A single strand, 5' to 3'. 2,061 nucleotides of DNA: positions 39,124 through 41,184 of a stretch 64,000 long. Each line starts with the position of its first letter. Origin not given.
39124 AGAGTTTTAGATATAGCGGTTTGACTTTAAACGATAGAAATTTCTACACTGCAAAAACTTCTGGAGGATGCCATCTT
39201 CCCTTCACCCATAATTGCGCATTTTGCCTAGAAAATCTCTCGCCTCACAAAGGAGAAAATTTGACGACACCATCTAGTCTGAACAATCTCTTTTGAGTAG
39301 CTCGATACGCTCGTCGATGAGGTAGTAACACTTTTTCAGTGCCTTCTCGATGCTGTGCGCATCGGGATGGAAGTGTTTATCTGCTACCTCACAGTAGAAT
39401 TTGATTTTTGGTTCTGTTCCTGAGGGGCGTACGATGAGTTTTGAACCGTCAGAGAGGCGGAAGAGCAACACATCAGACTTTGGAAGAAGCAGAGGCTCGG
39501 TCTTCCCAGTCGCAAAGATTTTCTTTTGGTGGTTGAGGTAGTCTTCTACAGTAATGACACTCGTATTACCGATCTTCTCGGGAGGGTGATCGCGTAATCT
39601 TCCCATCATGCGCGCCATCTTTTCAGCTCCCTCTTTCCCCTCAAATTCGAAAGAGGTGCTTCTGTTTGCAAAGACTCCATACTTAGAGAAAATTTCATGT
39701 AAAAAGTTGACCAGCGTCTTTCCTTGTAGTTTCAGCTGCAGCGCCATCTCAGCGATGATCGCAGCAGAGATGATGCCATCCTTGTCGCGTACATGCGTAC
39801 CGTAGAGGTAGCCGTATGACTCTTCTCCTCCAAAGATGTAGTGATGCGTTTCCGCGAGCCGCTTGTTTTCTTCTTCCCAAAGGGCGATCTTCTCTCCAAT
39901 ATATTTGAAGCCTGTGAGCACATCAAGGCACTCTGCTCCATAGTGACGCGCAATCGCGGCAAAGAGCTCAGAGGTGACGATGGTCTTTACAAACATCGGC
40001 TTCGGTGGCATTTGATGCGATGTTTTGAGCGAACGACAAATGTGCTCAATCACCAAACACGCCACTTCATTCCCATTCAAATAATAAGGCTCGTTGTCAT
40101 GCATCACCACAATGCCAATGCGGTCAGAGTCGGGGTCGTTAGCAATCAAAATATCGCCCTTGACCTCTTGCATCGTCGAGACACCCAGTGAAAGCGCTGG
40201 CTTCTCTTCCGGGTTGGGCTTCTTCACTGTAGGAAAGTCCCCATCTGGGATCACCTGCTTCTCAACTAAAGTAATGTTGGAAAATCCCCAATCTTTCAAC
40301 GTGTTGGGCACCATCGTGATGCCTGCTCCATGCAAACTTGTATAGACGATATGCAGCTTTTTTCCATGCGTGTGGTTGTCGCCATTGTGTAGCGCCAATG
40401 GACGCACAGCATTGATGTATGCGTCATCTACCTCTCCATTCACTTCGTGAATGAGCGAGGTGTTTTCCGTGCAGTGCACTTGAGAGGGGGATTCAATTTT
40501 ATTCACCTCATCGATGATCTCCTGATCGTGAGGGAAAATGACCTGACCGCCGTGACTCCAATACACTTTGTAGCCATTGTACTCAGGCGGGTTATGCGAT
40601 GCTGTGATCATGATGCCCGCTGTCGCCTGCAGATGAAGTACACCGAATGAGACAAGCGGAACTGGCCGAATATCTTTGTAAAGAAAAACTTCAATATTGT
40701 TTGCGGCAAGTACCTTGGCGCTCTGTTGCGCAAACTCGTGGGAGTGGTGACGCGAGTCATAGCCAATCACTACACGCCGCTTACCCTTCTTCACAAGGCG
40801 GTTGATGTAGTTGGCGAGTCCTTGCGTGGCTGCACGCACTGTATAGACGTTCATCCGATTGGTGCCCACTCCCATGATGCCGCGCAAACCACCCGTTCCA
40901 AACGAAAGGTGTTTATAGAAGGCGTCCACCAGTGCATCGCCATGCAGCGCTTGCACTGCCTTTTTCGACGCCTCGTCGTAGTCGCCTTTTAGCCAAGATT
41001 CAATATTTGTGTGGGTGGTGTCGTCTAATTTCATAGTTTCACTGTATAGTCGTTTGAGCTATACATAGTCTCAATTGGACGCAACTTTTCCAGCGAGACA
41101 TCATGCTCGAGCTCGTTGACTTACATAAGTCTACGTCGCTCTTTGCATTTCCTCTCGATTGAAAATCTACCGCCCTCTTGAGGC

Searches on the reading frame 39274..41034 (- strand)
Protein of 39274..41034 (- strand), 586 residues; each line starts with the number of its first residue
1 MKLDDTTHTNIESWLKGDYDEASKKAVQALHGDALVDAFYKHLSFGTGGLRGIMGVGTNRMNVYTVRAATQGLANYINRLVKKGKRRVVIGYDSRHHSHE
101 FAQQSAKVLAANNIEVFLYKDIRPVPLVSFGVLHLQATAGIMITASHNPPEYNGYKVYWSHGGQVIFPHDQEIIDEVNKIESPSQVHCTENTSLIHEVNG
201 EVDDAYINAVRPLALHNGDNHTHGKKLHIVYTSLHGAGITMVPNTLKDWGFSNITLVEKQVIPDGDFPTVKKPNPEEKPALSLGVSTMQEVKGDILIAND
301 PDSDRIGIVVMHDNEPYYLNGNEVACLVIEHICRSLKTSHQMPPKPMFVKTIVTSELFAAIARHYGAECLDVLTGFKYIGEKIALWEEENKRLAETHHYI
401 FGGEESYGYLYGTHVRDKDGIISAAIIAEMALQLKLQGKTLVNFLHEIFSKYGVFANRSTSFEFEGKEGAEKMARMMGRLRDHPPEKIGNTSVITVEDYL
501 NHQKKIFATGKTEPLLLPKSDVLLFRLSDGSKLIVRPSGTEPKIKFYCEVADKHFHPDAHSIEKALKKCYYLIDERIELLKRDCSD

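Call 100: search_protein_families(library=pfam, proteins=[window:39274-41034:-], max_evalue=0.0001)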
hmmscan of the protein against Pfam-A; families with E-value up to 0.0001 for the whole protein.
window:39274-41034:- (586 aa): 4 families
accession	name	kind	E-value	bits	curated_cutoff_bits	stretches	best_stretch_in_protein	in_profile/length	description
PF02878.22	PGM_PMM_I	-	1.6e-44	151.4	22.5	1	44-182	3-136/138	Phosphoglucomutase/phosphomannomutase, alpha/beta/alpha domain I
PF02879.22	PGM_PMM_II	-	2.7e-21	76.5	29.3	1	205-309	2-99/103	Phosphoglucomutase/phosphomannomutase, alpha/beta/alpha domain II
PF02880.22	PGM_PMM_III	-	5.7e-20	72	20.7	1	320-452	1-115/115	Phosphoglucomutase/phosphomannomutase, alpha/beta/alpha domain III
PF00408.26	PGM_PMM_IV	-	6.7e-06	26.5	23.1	1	523-553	26-55/68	Phosphoglucomutase/phosphomannomutase, C-terminal domain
